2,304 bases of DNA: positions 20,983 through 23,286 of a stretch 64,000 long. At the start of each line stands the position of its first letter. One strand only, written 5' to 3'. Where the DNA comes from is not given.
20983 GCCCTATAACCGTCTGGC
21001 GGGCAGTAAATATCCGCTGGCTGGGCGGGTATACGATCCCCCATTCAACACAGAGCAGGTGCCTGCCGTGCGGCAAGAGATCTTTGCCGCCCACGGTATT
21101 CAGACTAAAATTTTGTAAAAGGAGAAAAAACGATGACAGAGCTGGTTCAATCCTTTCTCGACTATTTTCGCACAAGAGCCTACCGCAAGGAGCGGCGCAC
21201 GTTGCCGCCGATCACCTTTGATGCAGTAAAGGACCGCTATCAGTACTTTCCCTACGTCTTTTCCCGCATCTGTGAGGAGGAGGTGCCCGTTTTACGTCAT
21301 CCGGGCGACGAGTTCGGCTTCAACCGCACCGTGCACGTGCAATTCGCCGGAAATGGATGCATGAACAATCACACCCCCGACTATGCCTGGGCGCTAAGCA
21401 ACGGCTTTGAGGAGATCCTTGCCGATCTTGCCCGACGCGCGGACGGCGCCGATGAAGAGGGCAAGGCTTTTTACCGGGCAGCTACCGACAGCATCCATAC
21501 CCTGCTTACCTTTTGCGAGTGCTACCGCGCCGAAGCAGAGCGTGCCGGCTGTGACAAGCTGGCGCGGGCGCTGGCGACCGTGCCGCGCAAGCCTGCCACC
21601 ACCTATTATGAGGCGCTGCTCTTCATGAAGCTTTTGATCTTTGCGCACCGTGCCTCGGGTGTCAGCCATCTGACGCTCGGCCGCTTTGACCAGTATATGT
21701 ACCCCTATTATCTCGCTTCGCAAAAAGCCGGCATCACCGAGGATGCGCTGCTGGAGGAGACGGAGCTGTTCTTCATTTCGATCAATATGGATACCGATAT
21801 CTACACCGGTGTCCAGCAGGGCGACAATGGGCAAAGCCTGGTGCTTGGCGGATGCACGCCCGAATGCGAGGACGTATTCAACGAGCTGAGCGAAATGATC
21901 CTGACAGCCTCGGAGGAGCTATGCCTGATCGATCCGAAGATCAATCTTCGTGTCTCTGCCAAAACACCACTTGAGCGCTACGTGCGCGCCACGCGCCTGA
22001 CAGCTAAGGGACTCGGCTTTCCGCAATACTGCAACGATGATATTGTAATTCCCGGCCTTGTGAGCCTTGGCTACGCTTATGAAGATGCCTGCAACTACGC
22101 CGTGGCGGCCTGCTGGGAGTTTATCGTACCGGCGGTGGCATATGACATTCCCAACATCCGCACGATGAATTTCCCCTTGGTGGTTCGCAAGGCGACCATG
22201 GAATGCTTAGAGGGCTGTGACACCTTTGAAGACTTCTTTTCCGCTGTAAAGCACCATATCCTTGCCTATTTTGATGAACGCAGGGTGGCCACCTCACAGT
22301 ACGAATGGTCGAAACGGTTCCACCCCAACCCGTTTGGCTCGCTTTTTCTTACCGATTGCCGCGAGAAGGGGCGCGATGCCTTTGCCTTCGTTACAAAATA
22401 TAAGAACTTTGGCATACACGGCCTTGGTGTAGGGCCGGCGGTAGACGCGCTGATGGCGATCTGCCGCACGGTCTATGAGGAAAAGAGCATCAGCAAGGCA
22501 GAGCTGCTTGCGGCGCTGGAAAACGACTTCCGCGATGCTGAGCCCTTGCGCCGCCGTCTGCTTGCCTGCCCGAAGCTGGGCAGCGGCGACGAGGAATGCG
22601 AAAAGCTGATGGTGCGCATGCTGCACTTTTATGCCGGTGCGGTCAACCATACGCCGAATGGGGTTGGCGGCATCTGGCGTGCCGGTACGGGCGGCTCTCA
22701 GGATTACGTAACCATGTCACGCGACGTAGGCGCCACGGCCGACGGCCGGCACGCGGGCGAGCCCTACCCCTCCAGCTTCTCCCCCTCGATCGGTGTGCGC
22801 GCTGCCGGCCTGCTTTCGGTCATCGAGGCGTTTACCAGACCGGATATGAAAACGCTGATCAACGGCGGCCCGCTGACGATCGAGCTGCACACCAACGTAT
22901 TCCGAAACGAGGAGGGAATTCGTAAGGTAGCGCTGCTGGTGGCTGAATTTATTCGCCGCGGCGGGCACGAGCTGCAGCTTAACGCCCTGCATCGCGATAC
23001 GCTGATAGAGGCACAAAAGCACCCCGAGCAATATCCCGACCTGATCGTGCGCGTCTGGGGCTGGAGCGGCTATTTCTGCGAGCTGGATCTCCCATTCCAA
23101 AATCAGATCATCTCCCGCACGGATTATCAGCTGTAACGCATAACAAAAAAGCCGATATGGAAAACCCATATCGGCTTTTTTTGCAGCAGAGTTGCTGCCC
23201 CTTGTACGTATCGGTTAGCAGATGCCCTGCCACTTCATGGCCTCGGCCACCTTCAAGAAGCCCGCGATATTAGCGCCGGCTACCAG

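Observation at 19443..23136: AraC / activase / unusually short glycyl radical enzyme locus of unknown chemistry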

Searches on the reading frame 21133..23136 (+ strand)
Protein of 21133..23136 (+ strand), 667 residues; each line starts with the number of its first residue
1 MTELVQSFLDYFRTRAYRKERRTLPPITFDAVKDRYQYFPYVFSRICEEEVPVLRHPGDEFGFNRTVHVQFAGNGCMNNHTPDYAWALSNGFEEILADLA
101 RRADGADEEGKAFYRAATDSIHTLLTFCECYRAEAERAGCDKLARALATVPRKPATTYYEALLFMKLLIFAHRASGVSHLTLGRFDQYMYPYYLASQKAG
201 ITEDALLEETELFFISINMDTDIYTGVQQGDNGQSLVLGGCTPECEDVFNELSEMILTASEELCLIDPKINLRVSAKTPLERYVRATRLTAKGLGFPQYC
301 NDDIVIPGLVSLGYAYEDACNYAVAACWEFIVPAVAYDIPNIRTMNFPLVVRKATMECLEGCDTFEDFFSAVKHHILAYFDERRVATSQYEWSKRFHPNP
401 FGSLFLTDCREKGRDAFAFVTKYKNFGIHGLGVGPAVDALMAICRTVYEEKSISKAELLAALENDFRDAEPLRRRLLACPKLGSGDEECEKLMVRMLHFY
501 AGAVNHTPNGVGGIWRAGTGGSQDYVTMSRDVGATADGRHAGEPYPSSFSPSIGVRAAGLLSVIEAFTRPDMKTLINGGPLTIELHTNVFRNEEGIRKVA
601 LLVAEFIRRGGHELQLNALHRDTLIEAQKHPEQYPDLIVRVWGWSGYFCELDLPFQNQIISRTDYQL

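Call 3: search_protein_families(library=pfam, proteins=[window:21133-23136:+], max_evalue=0.01)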
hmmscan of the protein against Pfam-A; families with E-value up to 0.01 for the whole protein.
window:21133-23136:+ (667 aa): 2 families
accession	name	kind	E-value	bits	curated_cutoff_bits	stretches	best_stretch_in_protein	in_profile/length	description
PF02901.20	PFL-like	-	1.3e-70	239.3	24.3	1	76-519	156-637/647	Pyruvate formate lyase-like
PF01228.26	Gly_radical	-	1.3e-17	64.7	22.2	1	549-649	5-106/106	Glycine radical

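Call 4: search_protein_families(library=ncbifam, proteins=[window:21133-23136:+], max_evalue=0.01)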
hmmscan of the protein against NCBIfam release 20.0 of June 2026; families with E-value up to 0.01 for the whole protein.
window:21133-23136:+ (667 aa): 12 families
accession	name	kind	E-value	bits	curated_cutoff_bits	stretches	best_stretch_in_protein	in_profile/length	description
TIGR01774.1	PFL2-3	subfamily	6.9e-85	285.9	678.2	1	83-667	161-786/786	formate C-acetyltransferase/glycerol dehydratase family glycyl radical enzyme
NF007437.0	PRK09983.1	equivalog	1.9e-76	257.8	1109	1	82-667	159-765/765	formate C-acetyltransferase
NF043068.1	glycl_HYPD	equivalog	2.1e-69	234.5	1100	1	135-665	228-782/784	trans-4-hydroxy-L-proline dehydratase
NF048011.1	SfplDhtHpsGDes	equivalog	6.1e-64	216.6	1000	1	136-666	260-820/821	(2S)-3-sulfopropanediol dehydratase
NF048009.1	SfplDhtHpfGKleb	equivalog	1.5e-59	201.9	1000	1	136-665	258-822/824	(2S)-3-sulfopropanediol dehydratase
TIGR04394.1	choline_CutC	equivalog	2.2e-54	185.2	1050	1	137-663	235-784/789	choline trimethylamine-lyase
NF033718.1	indole_decarb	equivalog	4.7e-52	177.3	1100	2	472-666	673-867/868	indoleacetate decarboxylase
NF033715.1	glycyl_HPDL_Lrg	equivalog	6.4e-43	146.7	1150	2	518-666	757-900/901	4-hydroxyphenylacetate decarboxylase large subunit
NF038360.1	rad_fix_GrcA3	exception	8.3e-17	61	158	1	595-664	5-74/78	autonomous glycyl radical cofactor GrcA3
TIGR01255.1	pyr_form_ly_1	equivalog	2.8e-11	42.6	994.2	1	480-663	549-739/744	formate C-acetyltransferase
NF008341.1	PRK11127.1-1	equivalog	3.8e-09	36.4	145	1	612-665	24-77/80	autonomous glycyl radical cofactor GrcA2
TIGR04365.1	spare_glycyl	equivalog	7.1e-09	36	170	1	608-663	66-121/126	autonomous glycyl radical cofactor GrcA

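Call 5: find_homologous_proteins(query=window:21133-23136:+, max_evalue=1e-10)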
Query window:21133-23136:+ (667 aa): 7004 proteins with E <= 1e-10 among 8000 candidates; the best 120 are listed.
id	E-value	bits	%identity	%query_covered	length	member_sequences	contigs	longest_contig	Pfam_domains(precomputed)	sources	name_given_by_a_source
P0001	0.0e+0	1543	99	100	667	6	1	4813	PF02901.21,PF01228.27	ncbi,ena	-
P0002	0.0e+0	1219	79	100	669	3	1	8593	PF02901.21,PF01228.27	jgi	jgi:formate C-acetyltransferase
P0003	0.0e+0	1210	78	100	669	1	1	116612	PF02901.21,PF01228.27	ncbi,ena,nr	ncbi:MAG: pyruvate formate-lyase [Clostridia bacterium]|nr:pyruvate formate-lyase [Clostridia bacter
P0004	0.0e+0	1199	78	100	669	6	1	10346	PF02901.21,PF01228.27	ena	-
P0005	5.9e-253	859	58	100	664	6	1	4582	PF02901.21,PF01228.27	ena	-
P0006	7.7e-251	852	58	100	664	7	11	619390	PF02901.21,PF01228.27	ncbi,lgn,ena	-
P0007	8.1e-249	846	58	100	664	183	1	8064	PF02901.21,PF01228.27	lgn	-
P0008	1.4e-248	845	58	100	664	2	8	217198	PF02901.21,PF01228.27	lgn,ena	-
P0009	6.6e-247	839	58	100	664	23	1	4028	PF02901.21,PF01228.27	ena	-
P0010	3.6e-246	837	57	100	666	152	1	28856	PF02901.21,PF01228.27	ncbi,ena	-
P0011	4.0e-246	837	58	100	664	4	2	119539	PF02901.21,PF01228.27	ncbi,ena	-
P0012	4.8e-246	837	57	100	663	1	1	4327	PF02901.21,PF01228.27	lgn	-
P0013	1.0e-245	835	56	100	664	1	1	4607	PF02901.21,PF01228.27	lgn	-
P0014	1.3e-245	835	56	100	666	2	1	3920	PF02901.21,PF01228.27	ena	-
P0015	1.9e-245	835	57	100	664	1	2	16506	PF02901.21,PF01228.27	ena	-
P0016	2.0e-245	834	57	100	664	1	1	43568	PF02901.21,PF01228.27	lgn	-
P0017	2.8e-245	834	57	100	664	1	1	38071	PF02901.21,PF01228.27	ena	-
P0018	5.0e-245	833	57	100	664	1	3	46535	PF02901.21,PF01228.27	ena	-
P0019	5.3e-245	833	57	100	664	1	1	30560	PF02901.21,PF01228.27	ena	-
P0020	6.3e-245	833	56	100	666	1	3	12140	PF02901.21,PF01228.27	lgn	-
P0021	7.0e-245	833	57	100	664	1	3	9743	PF02901.21,PF01228.27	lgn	-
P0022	7.9e-245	832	56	100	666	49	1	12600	PF02901.21,PF01228.27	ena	-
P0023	1.3e-244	832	56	100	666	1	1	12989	PF02901.21,PF01228.27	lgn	-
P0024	1.8e-244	831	56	100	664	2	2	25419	PF02901.21,PF01228.27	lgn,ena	-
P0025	2.6e-244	831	57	100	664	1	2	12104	PF02901.21,PF01228.27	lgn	-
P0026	2.6e-244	831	56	100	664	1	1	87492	PF02901.21,PF01228.27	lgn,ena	-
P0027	3.4e-244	830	57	100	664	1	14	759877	PF02901.21,PF01228.27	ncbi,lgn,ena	-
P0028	7.9e-240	816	55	100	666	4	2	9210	PF02901.21,PF01228.27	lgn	-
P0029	1.8e-236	805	55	100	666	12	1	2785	PF02901.21,PF01228.27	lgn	-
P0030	3.4e-233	794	54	100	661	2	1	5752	PF02901.21,PF01228.27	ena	-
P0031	3.4e-233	794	56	100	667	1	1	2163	PF02901.21,PF01228.27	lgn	-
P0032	3.6e-233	794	55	100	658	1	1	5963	PF02901.21,PF01228.27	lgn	-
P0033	1.1e-232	792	55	100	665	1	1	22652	PF02901.21,PF01228.27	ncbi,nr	ncbi:MAG: pyruvate formate-lyase [Clostridia bacterium]|nr:pyruvate formate-lyase [Clostridia bacter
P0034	9.0e-226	770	55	100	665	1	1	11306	PF02901.21,PF01228.27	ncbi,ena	-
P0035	2.2e-217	742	52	100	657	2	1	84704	PF02901.21,PF01228.27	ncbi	-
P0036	4.4e-217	741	52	100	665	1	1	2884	PF02901.21,PF01228.27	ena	-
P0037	4.9e-212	724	50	100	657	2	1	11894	PF02901.21,PF01228.27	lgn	-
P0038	5.1e-210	717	50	100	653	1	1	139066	PF02901.21,PF01228.27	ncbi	-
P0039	2.5e-208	712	50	100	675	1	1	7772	PF02901.21,PF01228.27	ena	-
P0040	3.7e-207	708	51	100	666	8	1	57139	PF02901.21,PF01228.27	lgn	-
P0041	7.5e-207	707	50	99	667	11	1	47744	PF02901.21,PF01228.27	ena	-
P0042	1.7e-206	706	49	100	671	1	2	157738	PF02901.21,PF01228.27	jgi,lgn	-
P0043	5.0e-205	701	49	100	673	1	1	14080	PF02901.21,PF01228.27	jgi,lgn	jgi:formate C-acetyltransferase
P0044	6.7e-204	697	48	100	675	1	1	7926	PF02901.21,PF01228.27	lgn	-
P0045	8.4e-204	697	49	100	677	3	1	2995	PF02901.21,PF01228.27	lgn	-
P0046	1.2e-203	696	49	100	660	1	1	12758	PF02901.21,PF01228.27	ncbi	-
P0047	1.2e-203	696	49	100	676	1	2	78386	PF02901.21,PF01228.27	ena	-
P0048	2.2e-203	696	50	100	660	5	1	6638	PF02901.21,PF01228.27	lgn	-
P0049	4.1e-203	695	49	100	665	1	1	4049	PF02901.21,PF01228.27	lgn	-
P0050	2.2e-202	692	47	100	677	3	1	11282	PF02901.21,PF01228.27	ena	-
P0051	3.7e-202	691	49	100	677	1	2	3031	PF02901.21,PF01228.27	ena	-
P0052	1.4e-201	690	49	100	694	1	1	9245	PF02901.21,PF01228.27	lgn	-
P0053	8.3e-201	687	49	100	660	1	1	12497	PF02901.21,PF01228.27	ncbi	-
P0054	1.0e-200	687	51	100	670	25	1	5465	PF02901.21,PF01228.27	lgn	-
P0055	2.3e-200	686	48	100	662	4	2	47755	PF02901.21,PF01228.27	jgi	-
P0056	2.9e-200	685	47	100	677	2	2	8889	PF02901.21,PF01228.27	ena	-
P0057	4.4e-200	685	50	100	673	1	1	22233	PF02901.21,PF01228.27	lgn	-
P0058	2.4e-199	682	49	100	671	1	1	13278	PF02901.21,PF01228.27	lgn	-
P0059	3.9e-199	682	48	100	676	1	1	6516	PF02901.21,PF01228.27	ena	-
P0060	4.6e-199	681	48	100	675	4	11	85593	PF02901.21,PF01228.27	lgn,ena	-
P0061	8.7e-199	680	48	100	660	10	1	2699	PF02901.21,PF01228.27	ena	-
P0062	9.0e-199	680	62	72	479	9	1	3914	PF02901.21,PF01228.27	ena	-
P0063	9.1e-199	680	48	100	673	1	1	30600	PF02901.21,PF01228.27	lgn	-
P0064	1.7e-198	679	49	100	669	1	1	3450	PF02901.21,PF01228.27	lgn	-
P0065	2.2e-198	679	48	100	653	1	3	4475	PF02901.21,PF01228.27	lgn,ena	-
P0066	2.7e-198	679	47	100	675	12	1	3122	PF02901.21,PF01228.27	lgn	-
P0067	5.3e-198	678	49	100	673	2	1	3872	PF02901.21,PF01228.27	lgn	-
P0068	5.7e-198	678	48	99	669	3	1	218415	PF02901.21,PF01228.27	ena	-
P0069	2.9e-197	675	47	100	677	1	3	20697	PF02901.21,PF01228.27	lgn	-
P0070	3.0e-197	675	47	100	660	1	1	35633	PF02901.21,PF01228.27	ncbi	-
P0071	3.6e-197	675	51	94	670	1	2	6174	PF02901.21,PF01228.27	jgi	-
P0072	3.9e-197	675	48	100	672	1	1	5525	PF02901.21,PF01228.27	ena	-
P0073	5.2e-197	674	48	100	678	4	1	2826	PF02901.21,PF01228.27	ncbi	-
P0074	5.3e-197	674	47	100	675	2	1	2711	PF02901.21,PF01228.27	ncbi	-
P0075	6.8e-197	674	49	100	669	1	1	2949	PF02901.21,PF01228.27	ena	-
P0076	7.8e-197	674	46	100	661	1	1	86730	PF02901.21,PF01228.27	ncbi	-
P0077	1.3e-196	673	49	99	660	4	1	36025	PF02901.21,PF01228.27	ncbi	-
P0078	1.7e-196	673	48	100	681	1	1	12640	PF02901.21,PF01228.27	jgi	-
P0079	1.7e-196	673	49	100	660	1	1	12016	PF02901.21,PF01228.27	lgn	-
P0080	2.2e-196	672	50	93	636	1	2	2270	PF02901.21,PF01228.27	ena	-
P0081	2.7e-196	672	46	100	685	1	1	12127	PF02901.21,PF01228.27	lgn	-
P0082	3.3e-196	672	48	100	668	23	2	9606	PF02901.21,PF01228.27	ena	-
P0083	3.3e-196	672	48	100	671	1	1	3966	PF02901.21,PF01228.27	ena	-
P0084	3.9e-196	672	47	100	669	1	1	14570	PF02901.21,PF01228.27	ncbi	-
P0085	3.9e-196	672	48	100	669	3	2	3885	PF02901.21,PF01228.27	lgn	-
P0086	4.7e-196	671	46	100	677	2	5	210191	PF02901.21,PF01228.27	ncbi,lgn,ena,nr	ncbi:MAG: pyruvate formate-lyase [Clostridia bacterium]|nr:pyruvate formate-lyase [Clostridia bacter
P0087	5.2e-196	671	48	100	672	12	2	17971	PF02901.21,PF01228.27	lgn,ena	-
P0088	5.3e-196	671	47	100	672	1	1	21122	PF02901.21,PF01228.27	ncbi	-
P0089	6.4e-196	671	47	100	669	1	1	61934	PF02901.21,PF01228.27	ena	-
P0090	6.9e-196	671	48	100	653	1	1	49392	PF02901.21,PF01228.27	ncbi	-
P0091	7.7e-196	671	51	91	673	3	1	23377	PF02901.21,PF01228.27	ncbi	-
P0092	8.1e-196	671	49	100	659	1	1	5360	PF02901.21,PF01228.27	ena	-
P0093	1.6e-195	670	47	100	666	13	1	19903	PF02901.21,PF01228.27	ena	-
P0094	1.6e-195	670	47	100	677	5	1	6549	PF02901.21,PF01228.27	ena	-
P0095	2.0e-195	669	47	100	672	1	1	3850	PF02901.21,PF01228.27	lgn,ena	-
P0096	2.1e-195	669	48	100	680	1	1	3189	PF02901.21,PF01228.27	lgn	-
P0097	2.2e-195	669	48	100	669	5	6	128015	PF02901.21,PF01228.27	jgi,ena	-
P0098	2.5e-195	669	48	100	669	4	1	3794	PF02901.21,PF01228.27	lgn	-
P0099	2.5e-195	669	49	100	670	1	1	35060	PF02901.21,PF01228.27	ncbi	-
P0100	3.5e-195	668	48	100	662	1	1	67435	PF02901.21,PF01228.27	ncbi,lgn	-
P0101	4.2e-195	668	49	100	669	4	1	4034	PF02901.21,PF01228.27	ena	-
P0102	5.5e-195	668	49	100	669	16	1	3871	PF02901.21,PF01228.27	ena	-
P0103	5.5e-195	668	48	100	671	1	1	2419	PF02901.21,PF01228.27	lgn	-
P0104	6.1e-195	668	47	100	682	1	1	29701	PF02901.21,PF01228.27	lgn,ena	-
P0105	7.2e-195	667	49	100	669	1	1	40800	PF02901.21,PF01228.27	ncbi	-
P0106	7.7e-195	667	48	100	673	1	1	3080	PF02901.21,PF01228.27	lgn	-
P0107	7.8e-195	667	48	100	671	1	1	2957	PF02901.21,PF01228.27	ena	-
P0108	8.0e-195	667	47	100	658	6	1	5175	PF02901.21,PF01228.27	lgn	-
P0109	8.1e-195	667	48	100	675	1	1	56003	PF02901.21,PF01228.27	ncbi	-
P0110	1.0e-194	667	47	100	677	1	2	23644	PF02901.21,PF01228.27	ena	-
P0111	1.4e-194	666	48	100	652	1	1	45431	PF02901.21,PF01228.27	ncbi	-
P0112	1.7e-194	666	49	100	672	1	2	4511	PF02901.21,PF01228.27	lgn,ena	-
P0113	2.4e-194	666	48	100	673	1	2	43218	PF02901.21,PF01228.27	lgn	-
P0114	3.3e-194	665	48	100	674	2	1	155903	PF02901.21,PF01228.27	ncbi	-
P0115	3.4e-194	665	47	100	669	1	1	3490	PF02901.21,PF01228.27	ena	-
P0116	3.5e-194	665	48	100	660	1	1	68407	PF02901.21,PF01228.27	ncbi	-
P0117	3.7e-194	665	49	100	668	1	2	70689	PF02901.21,PF01228.27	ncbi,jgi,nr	ncbi:MAG: pyruvate formate-lyase [Ruminococcaceae bacterium]|nr:pyruvate formate-lyase [Oscillospira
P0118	5.3e-194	665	47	100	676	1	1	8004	PF02901.21,PF01228.27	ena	-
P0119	5.5e-194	664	48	100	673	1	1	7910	PF02901.21,PF01228.27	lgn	-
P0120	5.6e-194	664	49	94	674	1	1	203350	PF02901.21,PF01228.27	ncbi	-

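Call 14: find_related_loci(query=A1, collection=genome_contigs, flank=8000)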
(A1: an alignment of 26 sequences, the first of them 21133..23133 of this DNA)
Query A1 (667 aa) in genome_contigs; peptide patterns used: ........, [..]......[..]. (x = any residue, [..] = any of these).
600 stretches matched a pattern (row limit reached: there are more); 534 encode a relative of the query (tblastn E <= 1e-3); the best 80 are kept; 80 distinct loci.
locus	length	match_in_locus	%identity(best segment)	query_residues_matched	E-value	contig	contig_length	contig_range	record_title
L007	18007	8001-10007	78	1-667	0e+0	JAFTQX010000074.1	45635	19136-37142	MAG: Clostridia bacterium isolate RGIG4068 Roe_deer_Cecum.Co__c2305411, whole genome shotgun sequence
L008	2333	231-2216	58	1-665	0e+0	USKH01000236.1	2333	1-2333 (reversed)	uncultured Clostridium sp. isolate UMGS1795 genome assembly, contig: NODE_20663_length_2333_cov_1.943371, whole genome s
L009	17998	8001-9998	57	1-667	0e+0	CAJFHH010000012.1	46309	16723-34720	Candidatus Neoclostridium roslinense isolate Chicken_16_mag_187 genome assembly, contig: MAGpy_11413_16_idba_bin_187_fas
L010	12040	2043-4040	55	1-667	0e+0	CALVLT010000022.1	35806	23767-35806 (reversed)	MAG: uncultured Clostridia bacterium isolate BRZ_PB__bin37 genome assembly, contig: BRZ_PB__NODE_1544_length_35806_cov_7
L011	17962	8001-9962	48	1-665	0e+0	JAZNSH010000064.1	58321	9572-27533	MAG: Clostridia bacterium isolate T1900044810_TS20190276.MAGScoT_cleanbin_000007 SGB_2777_k141_1671853, whole genome sho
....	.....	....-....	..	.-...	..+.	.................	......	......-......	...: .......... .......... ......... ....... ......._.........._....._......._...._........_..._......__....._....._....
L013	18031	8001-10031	46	1-667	0e+0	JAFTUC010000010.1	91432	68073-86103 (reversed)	MAG: Clostridia bacterium isolate RGIG4151 Roe_deer_Colon-1__c1101, whole genome shotgun sequence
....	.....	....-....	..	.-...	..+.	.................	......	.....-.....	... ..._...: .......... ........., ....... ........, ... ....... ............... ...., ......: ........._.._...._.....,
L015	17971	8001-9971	47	1-665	0e+0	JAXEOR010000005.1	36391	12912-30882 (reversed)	MAG: Clostridia bacterium isolate SUG2628 k141_677, whole genome shotgun sequence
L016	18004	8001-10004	48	1-667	0e+0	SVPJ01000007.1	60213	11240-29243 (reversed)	MAG: Oscillospiraceae bacterium isolate SIG588 NODE_12064_length_60213_cov_2.324235, whole genome shotgun sequence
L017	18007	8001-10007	49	1-665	0e+0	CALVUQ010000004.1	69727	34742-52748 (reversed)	MAG: uncultured Clostridia bacterium isolate BRZ_LK__bin19 genome assembly, contig: BRZ_LK__NODE_457_length_69727_cov_6.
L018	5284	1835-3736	47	1-665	0e+0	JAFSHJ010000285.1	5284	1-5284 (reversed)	MAG: Oscillospiraceae bacterium isolate RGIG3144 Goat_Rectum.Co__c2497886, whole genome shotgun sequence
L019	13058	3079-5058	48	1-665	0e+0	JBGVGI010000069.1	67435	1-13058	MAG: Oscillospiraceae bacterium isolate fecal_MAG_370 fecal_MAG_370_contig_0069, whole genome shotgun sequence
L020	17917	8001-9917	46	1-665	0e+0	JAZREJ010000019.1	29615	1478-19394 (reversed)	MAG: Eubacteriales bacterium isolate T1900045500_YK20190194.MAGScoT_cleanbin_000040 SGB_7490_k141_449236, whole genome s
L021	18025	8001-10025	46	1-667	0e+0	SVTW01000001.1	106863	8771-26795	MAG: Oscillospiraceae bacterium isolate SIG705 NODE_4507_length_106863_cov_2.131821, whole genome shotgun sequence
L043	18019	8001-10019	44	1-667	0e+0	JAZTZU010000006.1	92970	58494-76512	MAG: Eubacteriales bacterium isolate T1900045323_YK20190012.MAGScoT_cleanbin_000021 SGB_6394_k141_1575503, whole genome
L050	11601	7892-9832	44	1-665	0e+0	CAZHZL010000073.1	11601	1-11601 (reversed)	MAG TPA_asm: uncultured Oscillospiraceae bacterium isolate SRP315200_co1_221 genome assembly, contig: NODE_12099_length_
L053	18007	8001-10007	45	1-665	0e+0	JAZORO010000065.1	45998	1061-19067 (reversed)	MAG: Eubacteriales bacterium isolate T1900045556_YK20190250.MAGScoT_cleanbin_000015 SGB_7897_k141_2075210, whole genome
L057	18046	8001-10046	44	1-665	5e-179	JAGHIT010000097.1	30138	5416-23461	MAG: Clostridia bacterium isolate MAG.400 k127_1361076, whole genome shotgun sequence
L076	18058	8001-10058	42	1-664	4e-166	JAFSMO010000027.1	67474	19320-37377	MAG: Thermoguttaceae bacterium isolate RGIG3279 Goat_Reticulum-4__c165265, whole genome shotgun sequence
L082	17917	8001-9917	43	46-667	3e-163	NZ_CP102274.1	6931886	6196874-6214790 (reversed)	Hungatella hathewayi strain DSM 13479 chromosome, complete genome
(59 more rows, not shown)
